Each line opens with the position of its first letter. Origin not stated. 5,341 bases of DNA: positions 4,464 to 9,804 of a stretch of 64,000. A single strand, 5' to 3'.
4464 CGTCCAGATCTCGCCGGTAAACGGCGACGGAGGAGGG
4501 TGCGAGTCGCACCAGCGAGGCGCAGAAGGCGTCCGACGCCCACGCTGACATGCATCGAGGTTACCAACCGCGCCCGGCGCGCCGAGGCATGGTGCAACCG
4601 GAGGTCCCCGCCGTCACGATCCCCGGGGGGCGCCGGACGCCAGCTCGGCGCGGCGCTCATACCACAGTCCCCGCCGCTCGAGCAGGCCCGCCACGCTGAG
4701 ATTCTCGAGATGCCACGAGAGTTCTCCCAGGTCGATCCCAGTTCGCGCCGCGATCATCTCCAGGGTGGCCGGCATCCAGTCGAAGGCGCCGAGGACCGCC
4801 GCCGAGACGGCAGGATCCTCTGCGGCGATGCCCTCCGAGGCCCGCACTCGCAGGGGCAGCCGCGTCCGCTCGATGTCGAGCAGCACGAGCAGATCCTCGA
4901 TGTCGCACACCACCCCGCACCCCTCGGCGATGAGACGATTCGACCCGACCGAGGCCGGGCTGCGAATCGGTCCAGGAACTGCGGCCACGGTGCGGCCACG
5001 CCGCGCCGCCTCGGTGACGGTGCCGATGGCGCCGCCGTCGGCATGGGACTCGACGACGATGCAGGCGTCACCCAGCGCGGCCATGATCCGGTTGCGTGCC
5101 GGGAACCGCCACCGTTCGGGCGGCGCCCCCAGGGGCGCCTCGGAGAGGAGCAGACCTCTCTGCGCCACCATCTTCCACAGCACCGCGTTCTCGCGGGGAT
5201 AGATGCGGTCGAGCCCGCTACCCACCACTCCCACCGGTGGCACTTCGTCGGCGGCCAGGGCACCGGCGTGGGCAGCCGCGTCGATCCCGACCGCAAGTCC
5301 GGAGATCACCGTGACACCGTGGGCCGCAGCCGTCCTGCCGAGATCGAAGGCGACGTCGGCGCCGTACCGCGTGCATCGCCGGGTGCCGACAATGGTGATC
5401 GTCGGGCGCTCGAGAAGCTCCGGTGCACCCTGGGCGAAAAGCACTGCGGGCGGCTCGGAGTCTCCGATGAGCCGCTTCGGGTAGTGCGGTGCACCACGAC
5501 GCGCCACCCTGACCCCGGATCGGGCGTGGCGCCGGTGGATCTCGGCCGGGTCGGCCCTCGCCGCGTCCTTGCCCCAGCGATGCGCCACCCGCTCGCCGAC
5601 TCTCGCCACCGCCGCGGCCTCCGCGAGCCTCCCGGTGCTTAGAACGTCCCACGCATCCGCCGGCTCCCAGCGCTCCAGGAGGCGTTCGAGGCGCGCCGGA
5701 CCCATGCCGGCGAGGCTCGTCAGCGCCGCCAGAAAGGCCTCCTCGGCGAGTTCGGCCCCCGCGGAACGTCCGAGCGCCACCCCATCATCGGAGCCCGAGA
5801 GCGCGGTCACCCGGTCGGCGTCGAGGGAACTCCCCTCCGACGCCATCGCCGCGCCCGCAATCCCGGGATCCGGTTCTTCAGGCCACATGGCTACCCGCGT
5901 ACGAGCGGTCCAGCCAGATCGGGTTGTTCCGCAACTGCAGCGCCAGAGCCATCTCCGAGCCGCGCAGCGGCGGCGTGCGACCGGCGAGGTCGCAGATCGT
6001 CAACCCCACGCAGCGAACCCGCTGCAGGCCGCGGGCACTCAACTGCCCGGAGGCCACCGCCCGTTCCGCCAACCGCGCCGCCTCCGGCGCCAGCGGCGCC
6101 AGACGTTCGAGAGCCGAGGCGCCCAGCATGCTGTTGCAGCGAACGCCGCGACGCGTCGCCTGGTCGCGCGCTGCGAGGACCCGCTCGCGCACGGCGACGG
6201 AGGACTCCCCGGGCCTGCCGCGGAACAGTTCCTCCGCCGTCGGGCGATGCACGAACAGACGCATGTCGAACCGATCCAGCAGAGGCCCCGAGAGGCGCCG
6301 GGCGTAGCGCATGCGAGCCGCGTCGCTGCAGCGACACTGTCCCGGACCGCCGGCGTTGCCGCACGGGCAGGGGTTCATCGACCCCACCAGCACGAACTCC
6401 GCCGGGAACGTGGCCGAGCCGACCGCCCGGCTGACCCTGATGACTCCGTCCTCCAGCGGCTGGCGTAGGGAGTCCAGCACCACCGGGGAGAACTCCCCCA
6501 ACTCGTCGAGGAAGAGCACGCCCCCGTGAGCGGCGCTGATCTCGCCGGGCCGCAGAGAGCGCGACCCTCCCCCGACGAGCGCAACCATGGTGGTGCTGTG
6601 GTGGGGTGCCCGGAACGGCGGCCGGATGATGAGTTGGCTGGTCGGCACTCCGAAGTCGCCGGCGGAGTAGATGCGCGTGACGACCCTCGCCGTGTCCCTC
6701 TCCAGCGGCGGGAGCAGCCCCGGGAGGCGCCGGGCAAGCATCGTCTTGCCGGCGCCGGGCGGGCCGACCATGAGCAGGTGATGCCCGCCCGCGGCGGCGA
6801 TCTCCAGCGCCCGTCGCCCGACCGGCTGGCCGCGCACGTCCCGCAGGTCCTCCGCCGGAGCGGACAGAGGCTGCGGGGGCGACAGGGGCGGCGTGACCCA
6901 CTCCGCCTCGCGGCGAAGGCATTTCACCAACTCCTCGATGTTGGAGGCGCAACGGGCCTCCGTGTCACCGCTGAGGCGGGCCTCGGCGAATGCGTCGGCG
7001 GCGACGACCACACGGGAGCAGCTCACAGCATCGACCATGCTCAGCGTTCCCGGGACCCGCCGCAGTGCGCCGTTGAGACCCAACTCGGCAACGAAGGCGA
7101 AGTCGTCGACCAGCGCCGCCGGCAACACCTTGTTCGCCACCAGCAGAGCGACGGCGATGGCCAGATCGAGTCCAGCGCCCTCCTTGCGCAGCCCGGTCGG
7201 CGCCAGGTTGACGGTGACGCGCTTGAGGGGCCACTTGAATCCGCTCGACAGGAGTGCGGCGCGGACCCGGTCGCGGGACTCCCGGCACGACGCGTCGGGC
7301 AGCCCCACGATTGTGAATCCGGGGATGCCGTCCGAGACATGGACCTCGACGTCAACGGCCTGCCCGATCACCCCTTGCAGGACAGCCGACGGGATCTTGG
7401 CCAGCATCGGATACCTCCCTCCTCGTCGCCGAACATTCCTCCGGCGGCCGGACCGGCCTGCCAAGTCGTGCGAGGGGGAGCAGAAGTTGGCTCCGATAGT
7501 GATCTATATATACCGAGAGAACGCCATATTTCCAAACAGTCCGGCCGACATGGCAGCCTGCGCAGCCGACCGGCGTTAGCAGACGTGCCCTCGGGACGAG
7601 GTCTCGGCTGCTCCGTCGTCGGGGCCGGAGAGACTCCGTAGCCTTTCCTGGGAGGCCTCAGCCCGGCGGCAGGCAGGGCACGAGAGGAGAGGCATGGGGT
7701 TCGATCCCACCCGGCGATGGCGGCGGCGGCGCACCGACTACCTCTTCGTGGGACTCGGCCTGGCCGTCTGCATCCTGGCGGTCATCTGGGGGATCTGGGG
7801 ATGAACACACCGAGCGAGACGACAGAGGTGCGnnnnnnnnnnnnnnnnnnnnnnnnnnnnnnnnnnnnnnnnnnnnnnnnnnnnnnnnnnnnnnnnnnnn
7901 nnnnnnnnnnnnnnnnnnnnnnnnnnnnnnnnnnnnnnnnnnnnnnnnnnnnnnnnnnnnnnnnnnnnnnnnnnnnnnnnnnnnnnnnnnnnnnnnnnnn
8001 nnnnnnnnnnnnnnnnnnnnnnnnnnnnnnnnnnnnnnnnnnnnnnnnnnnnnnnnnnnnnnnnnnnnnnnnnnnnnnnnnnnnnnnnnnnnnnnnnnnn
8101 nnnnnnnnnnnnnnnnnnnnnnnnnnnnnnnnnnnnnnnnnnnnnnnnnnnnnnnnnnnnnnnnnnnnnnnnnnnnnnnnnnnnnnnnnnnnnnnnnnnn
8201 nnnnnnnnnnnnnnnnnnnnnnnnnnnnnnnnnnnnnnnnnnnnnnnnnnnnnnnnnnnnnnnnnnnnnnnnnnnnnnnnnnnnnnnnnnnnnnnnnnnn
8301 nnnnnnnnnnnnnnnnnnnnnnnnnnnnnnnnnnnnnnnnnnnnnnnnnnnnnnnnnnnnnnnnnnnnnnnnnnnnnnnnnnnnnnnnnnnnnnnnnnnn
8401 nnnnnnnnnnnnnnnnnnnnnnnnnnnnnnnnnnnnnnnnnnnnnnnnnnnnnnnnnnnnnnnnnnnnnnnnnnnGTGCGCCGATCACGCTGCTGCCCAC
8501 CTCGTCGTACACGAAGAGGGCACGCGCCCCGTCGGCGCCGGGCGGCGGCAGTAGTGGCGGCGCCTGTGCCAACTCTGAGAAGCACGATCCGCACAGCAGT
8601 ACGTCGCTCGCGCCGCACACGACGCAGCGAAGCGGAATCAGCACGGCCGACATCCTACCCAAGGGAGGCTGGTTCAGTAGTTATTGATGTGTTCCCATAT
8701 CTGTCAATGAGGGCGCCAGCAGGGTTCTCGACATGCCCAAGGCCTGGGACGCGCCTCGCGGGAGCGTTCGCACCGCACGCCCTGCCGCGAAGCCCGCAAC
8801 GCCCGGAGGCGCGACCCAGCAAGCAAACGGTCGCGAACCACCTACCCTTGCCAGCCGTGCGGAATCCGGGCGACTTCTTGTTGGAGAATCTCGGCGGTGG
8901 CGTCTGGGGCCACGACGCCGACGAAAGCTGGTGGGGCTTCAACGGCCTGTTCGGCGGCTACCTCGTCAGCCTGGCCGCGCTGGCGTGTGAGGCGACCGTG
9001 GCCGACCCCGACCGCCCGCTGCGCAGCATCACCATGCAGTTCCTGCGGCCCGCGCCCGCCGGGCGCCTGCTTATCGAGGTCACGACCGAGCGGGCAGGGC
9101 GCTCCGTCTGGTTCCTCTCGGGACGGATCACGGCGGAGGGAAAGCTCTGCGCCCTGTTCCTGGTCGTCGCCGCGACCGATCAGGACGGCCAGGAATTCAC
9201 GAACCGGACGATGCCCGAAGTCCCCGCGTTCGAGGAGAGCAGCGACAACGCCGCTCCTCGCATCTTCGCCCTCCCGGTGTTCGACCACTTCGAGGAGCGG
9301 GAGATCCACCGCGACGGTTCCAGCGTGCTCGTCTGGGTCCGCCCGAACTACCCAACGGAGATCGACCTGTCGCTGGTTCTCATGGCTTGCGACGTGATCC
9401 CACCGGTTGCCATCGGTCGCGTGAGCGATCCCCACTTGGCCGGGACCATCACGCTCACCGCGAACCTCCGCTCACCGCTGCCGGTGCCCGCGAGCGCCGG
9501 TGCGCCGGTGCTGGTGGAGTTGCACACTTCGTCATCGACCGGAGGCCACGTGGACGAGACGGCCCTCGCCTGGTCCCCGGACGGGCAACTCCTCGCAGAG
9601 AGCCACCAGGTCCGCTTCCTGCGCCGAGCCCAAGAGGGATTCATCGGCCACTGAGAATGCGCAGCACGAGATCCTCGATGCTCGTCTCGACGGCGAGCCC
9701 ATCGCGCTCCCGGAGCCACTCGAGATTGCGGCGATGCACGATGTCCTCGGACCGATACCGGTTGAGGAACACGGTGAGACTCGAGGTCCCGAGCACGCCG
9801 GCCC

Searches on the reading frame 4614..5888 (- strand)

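Call 5: search_protein_families(library=pfam, proteins=[window:4614-5888:-], max_evalue=0.01)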
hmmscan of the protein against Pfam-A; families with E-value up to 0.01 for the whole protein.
window:4614-5888:- (424 aa): 5 families
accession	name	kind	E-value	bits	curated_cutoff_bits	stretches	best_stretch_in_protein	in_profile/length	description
PF02481.21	DNA_processg_A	-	3.6e-62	209.7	29.6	1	123-328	4-211/212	DNA recombination-mediator protein A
PF17782.7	DprA_WH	-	3.2e-05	24.3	22.9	1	355-405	7-57/61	DprA winged helix domain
PF12840.13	HTH_20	-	0.00031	21.1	27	1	373-406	18-51/51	Helix-turn-helix domain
PF14520.12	HHH_5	-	0.0022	18.9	27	1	55-105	3-51/57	Helix-hairpin-helix domain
PF18306.6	LDcluster4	-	0.0041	17.2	26.3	0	162-214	2-55/151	SLOG cluster4 family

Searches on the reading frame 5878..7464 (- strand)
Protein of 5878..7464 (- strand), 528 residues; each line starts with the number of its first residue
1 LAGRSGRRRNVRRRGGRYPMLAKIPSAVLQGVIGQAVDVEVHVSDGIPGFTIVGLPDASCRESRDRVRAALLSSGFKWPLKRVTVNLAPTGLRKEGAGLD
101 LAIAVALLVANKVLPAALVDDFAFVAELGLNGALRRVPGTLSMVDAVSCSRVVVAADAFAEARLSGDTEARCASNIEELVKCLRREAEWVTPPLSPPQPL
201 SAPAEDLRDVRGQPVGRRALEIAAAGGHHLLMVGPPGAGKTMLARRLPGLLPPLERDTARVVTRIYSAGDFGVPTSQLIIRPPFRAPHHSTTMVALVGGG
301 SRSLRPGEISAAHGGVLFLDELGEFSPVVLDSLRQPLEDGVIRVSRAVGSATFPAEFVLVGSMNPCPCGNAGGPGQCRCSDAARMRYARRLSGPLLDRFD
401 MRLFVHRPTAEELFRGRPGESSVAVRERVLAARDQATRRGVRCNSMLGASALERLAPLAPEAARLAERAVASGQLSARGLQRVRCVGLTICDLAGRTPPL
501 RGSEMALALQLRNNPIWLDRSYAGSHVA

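Call 5: search_protein_families(library=pfam, proteins=[window:5878-7464:-], max_evalue=0.01)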
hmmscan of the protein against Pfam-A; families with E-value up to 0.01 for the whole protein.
window:5878-7464:- (528 aa): 11 families
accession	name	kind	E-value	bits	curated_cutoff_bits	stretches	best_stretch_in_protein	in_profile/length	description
PF01078.27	Mg_chelatase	-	8.9e-82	273.9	20.3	1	206-412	1-206/207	Magnesium chelatase, subunit ChlI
PF13541.12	ChlI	-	1.9e-34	118.6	27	1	39-147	1-107/121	Subunit ChlI of Mg-chelatase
PF13335.12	Mg_chelatase_C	-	6.8e-17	62.3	26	1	419-512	1-94/94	Magnesium chelatase, subunit ChlI C-terminal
PF07728.20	AAA_5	-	3.7e-11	43.6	22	1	229-367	1-125/139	AAA domain (dynein-related subfamily)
PF00493.29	MCM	-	7.5e-06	25.7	23.3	1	303-405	111-204/224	MCM P-loop domain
PF00158.32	Sigma54_activat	-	8.7e-06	26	20.2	1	300-343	80-123/168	Sigma-54 interaction domain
PF05496.18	RuvB_N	-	0.0021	18.3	27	0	228-245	34-51/159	Holliday junction DNA helicase RuvB P-loop domain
PF13401.12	AAA_22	-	0.0027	18.4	27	1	229-258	7-36/130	AAA domain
PF13671.12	AAA_33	-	0.0047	17.7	27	0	230-249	2-21/143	AAA domain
PF00004.35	AAA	-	0.0059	17.5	21.2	0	230-247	1-18/131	ATPase family associated with various cellular activities (AAA)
PF20030.5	bpMoxR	-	0.0083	15.7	27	0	220-249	24-53/205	MoxR domain in the MoxR-vWA-beta-propeller ternary systems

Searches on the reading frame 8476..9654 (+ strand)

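Call 24: search_protein_families(library=pfam, proteins=[window:8476-9654:+], max_evalue=0.001)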
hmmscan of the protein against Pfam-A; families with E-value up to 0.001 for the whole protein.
window:8476-9654:+ (392 aa): 3 families
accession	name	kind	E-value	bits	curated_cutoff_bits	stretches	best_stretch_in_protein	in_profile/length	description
PF20789.3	4HBT_3C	-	8.6e-17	62.1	24.1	1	269-379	22-137/140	Acyl-CoA thioesterase C-terminal domain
PF13622.12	4HBT_3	-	2.2e-14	53.9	24.3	1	151-230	3-80/83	Acyl-CoA thioesterase N-terminal domain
PF03061.28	4HBT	-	2.4e-06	28.2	20.6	1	158-222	4-74/79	Thioesterase superfamily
